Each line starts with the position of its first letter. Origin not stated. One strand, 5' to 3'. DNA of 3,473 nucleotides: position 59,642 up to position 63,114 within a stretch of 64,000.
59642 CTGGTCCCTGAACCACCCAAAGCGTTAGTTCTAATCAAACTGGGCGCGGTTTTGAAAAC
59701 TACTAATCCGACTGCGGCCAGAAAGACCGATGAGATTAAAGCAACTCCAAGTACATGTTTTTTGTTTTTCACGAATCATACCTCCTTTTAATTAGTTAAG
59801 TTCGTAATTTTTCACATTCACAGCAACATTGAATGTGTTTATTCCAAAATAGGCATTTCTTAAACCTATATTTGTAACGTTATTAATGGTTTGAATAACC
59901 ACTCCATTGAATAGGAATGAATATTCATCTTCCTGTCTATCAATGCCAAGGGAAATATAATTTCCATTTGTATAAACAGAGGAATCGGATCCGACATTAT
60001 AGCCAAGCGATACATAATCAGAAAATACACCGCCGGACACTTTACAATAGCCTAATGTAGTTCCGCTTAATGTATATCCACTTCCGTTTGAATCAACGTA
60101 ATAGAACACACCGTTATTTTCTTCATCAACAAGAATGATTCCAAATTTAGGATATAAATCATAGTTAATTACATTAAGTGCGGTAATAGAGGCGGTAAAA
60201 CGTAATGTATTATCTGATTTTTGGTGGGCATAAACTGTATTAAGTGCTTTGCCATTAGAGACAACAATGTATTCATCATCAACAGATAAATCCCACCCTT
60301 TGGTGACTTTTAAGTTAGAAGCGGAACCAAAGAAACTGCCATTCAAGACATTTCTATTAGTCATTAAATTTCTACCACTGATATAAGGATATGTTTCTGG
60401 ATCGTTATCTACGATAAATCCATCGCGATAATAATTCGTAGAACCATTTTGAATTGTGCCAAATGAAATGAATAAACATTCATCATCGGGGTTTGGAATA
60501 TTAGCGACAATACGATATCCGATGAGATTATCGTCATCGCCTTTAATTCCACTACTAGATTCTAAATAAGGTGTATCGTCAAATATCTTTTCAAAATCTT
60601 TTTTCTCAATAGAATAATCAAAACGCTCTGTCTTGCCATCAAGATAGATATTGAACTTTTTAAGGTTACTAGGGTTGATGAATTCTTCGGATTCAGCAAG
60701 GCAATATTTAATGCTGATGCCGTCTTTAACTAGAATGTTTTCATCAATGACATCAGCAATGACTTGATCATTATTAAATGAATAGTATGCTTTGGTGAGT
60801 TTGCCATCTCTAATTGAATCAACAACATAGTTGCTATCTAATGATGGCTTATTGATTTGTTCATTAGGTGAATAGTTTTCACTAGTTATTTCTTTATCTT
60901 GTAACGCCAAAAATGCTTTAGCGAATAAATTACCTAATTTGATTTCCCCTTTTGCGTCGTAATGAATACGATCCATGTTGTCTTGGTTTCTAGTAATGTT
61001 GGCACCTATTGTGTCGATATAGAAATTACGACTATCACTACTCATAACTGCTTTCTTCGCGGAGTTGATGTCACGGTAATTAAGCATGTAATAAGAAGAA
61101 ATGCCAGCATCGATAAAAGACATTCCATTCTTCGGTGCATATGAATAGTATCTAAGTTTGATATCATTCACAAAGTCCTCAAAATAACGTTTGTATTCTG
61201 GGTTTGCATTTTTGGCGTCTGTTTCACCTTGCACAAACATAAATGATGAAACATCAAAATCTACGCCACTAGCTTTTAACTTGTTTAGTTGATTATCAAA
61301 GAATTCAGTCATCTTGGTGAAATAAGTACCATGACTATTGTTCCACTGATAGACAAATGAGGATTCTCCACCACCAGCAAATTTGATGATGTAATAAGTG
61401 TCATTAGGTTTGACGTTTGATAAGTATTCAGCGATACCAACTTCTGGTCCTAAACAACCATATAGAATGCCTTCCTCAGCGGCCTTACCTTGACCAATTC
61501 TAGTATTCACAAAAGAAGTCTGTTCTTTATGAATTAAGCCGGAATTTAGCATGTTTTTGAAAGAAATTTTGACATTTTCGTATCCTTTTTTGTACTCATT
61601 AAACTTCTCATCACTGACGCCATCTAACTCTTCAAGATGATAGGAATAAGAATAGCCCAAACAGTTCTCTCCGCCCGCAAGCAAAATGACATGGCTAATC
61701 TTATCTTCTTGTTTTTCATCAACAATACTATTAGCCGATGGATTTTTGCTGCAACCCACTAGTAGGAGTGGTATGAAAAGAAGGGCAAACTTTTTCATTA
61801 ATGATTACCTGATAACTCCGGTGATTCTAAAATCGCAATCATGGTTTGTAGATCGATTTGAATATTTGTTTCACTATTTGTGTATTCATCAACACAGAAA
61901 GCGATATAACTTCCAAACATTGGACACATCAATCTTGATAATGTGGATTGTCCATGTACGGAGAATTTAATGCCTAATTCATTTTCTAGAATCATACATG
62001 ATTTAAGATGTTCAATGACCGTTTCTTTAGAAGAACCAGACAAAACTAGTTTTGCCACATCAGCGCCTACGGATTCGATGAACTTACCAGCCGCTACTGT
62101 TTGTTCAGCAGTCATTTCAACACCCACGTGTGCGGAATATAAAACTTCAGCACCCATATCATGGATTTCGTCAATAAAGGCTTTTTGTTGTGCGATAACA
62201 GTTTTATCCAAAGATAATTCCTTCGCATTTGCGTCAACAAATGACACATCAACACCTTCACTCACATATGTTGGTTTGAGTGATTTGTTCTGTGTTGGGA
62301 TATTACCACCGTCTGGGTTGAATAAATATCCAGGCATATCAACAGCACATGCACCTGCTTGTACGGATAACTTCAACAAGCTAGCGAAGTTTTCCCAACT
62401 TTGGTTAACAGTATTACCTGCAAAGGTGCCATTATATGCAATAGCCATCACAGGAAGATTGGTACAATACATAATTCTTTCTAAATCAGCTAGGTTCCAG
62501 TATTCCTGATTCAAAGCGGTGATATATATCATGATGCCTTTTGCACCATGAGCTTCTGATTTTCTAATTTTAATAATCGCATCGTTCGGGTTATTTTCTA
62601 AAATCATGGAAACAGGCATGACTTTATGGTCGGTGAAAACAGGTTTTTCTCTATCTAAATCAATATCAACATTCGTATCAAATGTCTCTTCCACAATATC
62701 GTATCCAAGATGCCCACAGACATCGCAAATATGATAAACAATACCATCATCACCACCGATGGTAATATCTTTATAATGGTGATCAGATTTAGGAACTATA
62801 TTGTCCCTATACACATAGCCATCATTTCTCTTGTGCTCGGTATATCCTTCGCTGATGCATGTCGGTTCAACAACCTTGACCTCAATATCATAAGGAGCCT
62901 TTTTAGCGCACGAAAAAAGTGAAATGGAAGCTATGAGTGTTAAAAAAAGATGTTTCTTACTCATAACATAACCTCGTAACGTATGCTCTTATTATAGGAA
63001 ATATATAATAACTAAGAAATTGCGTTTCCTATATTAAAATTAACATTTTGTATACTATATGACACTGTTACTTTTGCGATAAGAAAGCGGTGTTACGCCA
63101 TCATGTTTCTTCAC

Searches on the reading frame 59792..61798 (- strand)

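Call 18: search_protein_families(library=pfam, proteins=[window:59792-61798:-], max_evalue=0.00001)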
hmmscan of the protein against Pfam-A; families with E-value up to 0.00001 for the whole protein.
window:59792-61798:- (668 aa): 1 family
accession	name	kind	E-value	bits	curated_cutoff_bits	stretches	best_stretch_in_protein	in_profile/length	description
PF03629.24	SASA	-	6.4e-13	49.3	24.8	1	116-297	64-225/226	Carbohydrate esterase, sialic acid-specific acetylesterase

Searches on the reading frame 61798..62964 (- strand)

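Call 18: search_protein_families(library=pfam, proteins=[window:61798-62964:-], max_evalue=0.00001)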
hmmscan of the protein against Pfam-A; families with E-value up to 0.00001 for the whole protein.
window:61798-62964:- (388 aa): 1 family
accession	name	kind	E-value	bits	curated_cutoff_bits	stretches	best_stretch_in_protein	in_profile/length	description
PF01487.21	DHquinase_I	-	2.2e-07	31.7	22.2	1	218-378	68-229/230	Type I 3-dehydroquinase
